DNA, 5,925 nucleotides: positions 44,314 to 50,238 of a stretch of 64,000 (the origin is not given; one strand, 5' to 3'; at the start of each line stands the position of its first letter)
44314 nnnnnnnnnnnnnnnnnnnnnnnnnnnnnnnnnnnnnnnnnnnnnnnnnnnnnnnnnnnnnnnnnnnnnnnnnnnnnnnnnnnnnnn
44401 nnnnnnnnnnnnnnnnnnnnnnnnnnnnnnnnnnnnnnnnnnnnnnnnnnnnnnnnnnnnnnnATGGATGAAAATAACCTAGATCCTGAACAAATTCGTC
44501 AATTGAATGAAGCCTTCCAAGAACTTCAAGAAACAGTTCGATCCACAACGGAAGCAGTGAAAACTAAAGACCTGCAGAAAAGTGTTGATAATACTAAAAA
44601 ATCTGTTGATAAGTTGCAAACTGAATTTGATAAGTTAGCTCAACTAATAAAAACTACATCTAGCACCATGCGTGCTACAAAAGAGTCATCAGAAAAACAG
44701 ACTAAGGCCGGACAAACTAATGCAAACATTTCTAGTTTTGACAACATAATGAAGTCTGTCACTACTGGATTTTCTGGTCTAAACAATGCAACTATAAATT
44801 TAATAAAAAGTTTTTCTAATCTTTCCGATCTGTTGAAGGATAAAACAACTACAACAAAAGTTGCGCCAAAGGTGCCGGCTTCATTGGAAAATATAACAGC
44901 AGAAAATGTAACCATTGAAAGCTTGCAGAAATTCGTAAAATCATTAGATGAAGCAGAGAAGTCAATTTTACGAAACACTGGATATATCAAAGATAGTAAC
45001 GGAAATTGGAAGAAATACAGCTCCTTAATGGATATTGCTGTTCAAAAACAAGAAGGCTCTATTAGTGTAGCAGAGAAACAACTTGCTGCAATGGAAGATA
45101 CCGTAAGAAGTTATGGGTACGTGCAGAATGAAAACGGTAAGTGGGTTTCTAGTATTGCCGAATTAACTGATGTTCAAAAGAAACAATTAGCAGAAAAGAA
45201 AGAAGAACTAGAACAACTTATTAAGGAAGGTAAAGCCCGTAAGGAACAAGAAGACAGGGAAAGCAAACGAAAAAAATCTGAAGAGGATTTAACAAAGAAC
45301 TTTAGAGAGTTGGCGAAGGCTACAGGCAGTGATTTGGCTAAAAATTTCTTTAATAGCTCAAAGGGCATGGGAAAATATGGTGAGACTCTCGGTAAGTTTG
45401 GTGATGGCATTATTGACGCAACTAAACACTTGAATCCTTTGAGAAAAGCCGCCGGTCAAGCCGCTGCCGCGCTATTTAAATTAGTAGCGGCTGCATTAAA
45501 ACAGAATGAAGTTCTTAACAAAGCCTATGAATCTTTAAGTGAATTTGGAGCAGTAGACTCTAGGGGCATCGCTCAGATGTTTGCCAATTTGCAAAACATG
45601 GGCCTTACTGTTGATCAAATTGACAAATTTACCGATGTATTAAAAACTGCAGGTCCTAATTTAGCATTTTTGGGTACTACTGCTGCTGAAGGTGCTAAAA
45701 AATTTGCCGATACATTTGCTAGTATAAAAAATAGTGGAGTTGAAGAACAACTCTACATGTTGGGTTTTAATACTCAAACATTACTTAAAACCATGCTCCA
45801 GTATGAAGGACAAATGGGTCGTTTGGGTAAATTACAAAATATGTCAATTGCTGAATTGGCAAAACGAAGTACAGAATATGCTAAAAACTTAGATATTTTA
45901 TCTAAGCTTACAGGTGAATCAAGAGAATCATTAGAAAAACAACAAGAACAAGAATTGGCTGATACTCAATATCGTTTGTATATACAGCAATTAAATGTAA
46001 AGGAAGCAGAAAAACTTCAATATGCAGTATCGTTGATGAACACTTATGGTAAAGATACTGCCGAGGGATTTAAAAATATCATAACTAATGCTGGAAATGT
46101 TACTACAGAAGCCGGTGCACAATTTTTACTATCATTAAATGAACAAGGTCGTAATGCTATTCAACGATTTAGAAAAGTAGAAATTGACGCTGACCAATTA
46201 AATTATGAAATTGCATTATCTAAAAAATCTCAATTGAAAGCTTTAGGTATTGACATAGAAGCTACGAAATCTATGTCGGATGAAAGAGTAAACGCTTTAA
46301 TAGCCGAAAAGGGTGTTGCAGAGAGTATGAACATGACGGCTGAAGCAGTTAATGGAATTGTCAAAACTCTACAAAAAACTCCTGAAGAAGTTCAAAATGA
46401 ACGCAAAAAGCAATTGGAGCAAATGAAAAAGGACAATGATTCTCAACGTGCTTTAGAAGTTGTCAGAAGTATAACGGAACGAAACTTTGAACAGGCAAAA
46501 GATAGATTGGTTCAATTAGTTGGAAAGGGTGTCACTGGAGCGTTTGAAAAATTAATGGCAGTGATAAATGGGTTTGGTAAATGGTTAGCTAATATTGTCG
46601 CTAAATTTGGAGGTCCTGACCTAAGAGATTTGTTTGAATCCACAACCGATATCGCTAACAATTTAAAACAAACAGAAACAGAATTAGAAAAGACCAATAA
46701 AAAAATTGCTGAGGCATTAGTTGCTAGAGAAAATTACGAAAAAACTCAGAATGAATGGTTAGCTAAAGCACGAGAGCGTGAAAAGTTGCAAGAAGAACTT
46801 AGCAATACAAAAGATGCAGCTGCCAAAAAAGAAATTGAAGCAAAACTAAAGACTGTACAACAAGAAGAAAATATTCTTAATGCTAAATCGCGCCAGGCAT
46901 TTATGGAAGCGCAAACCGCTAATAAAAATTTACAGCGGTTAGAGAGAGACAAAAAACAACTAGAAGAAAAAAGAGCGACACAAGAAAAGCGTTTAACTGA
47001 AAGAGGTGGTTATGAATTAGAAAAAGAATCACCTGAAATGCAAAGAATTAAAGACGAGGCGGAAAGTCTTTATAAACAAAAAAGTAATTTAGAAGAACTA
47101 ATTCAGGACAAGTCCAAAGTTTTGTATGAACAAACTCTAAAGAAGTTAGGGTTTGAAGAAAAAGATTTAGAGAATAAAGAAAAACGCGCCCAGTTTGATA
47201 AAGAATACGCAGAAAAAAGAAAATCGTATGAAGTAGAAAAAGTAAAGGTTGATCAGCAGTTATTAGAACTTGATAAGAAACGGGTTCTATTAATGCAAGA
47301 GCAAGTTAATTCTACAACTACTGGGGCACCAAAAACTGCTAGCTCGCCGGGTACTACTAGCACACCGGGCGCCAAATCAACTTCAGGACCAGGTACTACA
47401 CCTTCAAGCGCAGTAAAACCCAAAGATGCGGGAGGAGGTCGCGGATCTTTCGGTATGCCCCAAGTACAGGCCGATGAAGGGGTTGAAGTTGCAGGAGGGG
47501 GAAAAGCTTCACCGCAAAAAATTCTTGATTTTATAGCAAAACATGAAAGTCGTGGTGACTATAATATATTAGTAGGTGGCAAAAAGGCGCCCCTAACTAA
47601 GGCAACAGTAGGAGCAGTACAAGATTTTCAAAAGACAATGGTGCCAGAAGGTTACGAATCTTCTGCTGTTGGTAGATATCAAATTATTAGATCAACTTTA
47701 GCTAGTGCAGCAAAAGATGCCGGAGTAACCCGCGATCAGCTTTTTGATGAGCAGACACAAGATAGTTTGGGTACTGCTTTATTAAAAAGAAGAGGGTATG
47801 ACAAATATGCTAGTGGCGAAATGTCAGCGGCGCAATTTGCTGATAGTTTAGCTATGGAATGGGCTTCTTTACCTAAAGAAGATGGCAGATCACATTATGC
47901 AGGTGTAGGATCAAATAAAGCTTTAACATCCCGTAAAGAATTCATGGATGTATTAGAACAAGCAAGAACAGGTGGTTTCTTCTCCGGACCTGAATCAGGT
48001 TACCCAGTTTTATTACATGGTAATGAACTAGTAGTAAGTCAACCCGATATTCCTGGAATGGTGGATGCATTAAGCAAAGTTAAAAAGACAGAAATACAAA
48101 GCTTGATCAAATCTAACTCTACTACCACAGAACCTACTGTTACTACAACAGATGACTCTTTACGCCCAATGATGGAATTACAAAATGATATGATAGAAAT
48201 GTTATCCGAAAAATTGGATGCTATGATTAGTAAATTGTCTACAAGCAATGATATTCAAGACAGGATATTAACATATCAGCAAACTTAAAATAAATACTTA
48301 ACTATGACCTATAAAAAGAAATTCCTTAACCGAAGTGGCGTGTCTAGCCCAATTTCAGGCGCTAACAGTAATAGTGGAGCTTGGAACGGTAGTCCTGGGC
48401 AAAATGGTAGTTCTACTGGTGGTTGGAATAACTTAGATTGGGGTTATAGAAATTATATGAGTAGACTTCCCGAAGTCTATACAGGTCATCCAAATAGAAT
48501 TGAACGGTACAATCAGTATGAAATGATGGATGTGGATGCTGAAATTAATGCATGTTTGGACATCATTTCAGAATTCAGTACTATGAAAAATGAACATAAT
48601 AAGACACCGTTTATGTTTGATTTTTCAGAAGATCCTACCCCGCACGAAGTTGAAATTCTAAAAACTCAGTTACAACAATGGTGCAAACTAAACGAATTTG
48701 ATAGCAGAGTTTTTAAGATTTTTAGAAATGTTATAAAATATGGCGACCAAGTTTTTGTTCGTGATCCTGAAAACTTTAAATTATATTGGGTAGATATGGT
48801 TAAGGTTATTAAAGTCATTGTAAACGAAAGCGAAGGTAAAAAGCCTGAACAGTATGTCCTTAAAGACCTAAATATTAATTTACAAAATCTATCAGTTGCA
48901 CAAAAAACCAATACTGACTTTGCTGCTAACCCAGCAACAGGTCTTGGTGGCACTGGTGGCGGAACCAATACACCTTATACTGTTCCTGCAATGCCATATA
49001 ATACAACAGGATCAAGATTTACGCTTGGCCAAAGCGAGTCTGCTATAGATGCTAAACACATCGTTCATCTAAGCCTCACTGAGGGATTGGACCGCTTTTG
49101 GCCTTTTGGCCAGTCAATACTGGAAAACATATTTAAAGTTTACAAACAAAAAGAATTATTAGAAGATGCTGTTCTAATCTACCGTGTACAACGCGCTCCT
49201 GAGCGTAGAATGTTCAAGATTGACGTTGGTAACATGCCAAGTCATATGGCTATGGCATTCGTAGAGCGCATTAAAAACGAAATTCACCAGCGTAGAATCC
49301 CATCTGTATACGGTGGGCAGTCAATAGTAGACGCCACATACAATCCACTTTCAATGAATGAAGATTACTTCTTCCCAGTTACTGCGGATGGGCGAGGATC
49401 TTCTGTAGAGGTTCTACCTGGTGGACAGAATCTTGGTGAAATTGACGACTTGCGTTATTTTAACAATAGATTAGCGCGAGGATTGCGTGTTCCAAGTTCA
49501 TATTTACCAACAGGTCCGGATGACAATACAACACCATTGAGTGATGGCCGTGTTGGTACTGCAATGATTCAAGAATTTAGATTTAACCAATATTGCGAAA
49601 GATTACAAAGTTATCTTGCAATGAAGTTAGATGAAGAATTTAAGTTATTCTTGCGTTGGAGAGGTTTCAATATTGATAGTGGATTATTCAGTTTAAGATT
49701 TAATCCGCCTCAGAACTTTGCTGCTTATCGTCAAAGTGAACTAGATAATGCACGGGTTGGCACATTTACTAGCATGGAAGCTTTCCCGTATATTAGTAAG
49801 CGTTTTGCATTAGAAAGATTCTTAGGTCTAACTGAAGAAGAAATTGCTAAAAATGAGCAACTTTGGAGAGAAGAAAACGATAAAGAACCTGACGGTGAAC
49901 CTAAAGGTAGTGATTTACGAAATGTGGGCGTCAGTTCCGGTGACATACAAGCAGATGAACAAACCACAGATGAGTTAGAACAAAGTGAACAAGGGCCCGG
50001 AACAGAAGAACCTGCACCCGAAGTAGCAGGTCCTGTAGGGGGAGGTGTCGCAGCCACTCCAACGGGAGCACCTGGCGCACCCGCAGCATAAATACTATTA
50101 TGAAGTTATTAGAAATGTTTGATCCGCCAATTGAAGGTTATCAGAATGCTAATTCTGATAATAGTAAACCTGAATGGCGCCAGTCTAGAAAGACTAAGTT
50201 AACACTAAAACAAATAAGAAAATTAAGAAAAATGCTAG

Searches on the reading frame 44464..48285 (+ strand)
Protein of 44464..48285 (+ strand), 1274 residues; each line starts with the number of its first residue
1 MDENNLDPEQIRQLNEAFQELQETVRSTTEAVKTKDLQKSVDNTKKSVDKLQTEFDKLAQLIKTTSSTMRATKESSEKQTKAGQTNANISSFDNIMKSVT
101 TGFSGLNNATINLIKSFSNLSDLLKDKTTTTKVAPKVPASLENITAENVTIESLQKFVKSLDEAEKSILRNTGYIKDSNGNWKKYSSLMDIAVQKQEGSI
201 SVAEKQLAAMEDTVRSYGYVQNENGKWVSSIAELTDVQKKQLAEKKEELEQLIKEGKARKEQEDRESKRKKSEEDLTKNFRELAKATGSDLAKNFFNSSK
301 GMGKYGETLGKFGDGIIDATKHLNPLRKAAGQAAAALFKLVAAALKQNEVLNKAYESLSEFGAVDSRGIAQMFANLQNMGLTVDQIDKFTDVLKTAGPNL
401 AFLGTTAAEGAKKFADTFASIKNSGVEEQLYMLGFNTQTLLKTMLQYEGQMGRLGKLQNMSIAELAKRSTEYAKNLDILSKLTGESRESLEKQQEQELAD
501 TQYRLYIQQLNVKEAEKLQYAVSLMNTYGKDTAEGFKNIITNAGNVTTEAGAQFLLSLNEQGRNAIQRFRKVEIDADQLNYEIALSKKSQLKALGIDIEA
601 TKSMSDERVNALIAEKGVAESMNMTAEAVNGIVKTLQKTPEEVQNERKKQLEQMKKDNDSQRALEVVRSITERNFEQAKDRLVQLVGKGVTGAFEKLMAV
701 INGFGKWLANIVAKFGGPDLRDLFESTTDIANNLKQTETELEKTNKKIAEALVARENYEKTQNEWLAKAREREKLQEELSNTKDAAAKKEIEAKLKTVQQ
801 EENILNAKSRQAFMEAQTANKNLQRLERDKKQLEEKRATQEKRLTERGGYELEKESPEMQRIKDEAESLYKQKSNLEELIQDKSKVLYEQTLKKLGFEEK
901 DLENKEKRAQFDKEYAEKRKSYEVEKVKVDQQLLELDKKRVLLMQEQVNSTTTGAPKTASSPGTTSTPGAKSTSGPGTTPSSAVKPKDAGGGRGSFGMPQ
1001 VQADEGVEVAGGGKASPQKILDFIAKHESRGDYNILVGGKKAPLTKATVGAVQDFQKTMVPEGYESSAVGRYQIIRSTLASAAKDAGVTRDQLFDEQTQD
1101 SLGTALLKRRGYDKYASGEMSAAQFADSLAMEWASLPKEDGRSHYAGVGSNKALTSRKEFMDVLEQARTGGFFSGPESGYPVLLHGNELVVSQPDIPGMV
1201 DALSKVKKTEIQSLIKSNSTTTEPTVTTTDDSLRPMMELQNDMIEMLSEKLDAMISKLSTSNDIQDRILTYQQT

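Call 4: search_protein_families(library=pfam, proteins=[window:44464-48285:+], max_evalue=0.1)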
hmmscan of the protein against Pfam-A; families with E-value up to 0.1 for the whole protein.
window:44464-48285:+ (1274 aa): 2 families
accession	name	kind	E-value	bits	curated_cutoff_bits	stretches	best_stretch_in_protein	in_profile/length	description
PF15805.10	SCNM1_acidic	-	0.0025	17.9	27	0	169-184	14-29/47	Acidic C-terminal region of sodium channel modifier 1 SCNM1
PF01464.25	SLT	-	0.01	15.8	21.3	1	1014-1110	10-79/117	Transglycosylase SLT domain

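Call 5: search_protein_families(library=phrogs, proteins=[window:44464-48285:+], max_evalue=0.01)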
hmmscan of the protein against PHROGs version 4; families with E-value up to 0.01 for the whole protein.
window:44464-48285:+ (1274 aa): 2 families
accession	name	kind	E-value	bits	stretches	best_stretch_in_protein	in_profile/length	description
phrog_30077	-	unknown function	2.2e-14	54.2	1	1067-1168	506-612/674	-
phrog_18972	-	unknown function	8e-09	35.3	1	1062-1166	554-654/865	-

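Call 75: search_dna_similar(query=window:44464-48285:+, collection=phages, mode=protein, max_rows=30, rows=spread)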
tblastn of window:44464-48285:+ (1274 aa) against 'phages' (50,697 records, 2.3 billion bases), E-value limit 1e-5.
Records with a match: 170; places in all: 170; records where one place covers at least 80% of the query: 0.
Best place of each record, by identity: <60% 170.
By first word of the organism name: Synechococcus 77; Acinetobacter 33; Rhizobium 27; Sinorhizobium 11; Burkholderia 9; Cyanophage 5; Vibrio 3; Agrobacterium 2; Xanthomonas 2; Stappia 1.
By host as written in the record: - 60; Acinetobacter baumannii 15; Synechococcus sp. MW02 8; Synechococcus sp. 7; Sinorhizobium meliloti 7; Burkholderia cenocepacia 6; Rhizobium etli kim5 4; Acinetobacter sp. 4; and 44 more.
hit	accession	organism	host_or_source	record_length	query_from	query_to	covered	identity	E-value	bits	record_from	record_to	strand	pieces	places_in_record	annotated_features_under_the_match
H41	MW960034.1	Rhizobium phage RHph_X3_9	Sinorhizobium americanum X3_9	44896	1004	1167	13%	38.7%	2e-21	107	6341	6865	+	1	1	lysozyme-like protein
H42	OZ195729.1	Vibrio phage D69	Seawater and oysters mix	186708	1000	1159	13%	36.3%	3e-6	58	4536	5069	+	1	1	hypothetical protein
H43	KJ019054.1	Synechococcus phage ACG-2014e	-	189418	1020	1156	11%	41.7%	2e-15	88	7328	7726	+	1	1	late control gene D protein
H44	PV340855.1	Synechococcus phage Sf-FR1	Synechococcus sp. WH8102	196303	1023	1188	13%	34.1%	1e-9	69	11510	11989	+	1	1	hypothetical protein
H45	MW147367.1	Synechococcus phage S-H9-2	Synechococcus sp. WH 8102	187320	999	1171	14%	31.4%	8e-9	67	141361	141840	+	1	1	hypothetical protein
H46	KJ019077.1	Synechococcus phage ACG-2014d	-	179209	1008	1170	13%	33.3%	2e-6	59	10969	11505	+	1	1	hypothetical protein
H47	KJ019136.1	Synechococcus phage ACG-2014d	-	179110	1008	1170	13%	33.3%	2e-6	59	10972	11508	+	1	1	hypothetical protein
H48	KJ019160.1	Synechococcus phage ACG-2014d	-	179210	1008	1170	13%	33.3%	2e-6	59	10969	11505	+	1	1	hypothetical protein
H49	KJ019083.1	Synechococcus phage ACG-2014d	-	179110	1008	1170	13%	33.3%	2e-6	59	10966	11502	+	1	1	hypothetical protein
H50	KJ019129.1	Synechococcus phage ACG-2014d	-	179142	1008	1170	13%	33.3%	2e-6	59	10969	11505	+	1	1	hypothetical protein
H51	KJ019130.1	Synechococcus phage ACG-2014d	-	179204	1008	1170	13%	33.3%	2e-6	59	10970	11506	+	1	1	hypothetical protein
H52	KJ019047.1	Synechococcus phage ACG-2014d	-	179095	1008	1170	13%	33.3%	2e-6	59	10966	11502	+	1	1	hypothetical protein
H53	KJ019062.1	Synechococcus phage ACG-2014d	-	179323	1008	1170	13%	33.3%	2e-6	59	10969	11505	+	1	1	hypothetical protein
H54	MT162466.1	Synechococcus phage S-N03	Synechococcus sp. MW02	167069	1018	1169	12%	35.1%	2e-8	66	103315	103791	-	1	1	hypothetical protein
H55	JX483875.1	Rhizobium phage RHEph03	Rhizobium etli Brasil5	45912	1015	1167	12%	34.1%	1e-9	69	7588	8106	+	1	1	hypothetical protein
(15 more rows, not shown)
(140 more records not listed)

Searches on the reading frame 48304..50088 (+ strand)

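Call 73: search_protein_families(library=phrogs, proteins=[window:48304-50088:+], max_evalue=0.001)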
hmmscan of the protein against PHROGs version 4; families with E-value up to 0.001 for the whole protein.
window:48304-50088:+ (595 aa): 1 family
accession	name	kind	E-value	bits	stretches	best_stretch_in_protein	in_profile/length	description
phrog_213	-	head and packaging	9.3e-104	348.9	1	45-536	43-509/528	portal protein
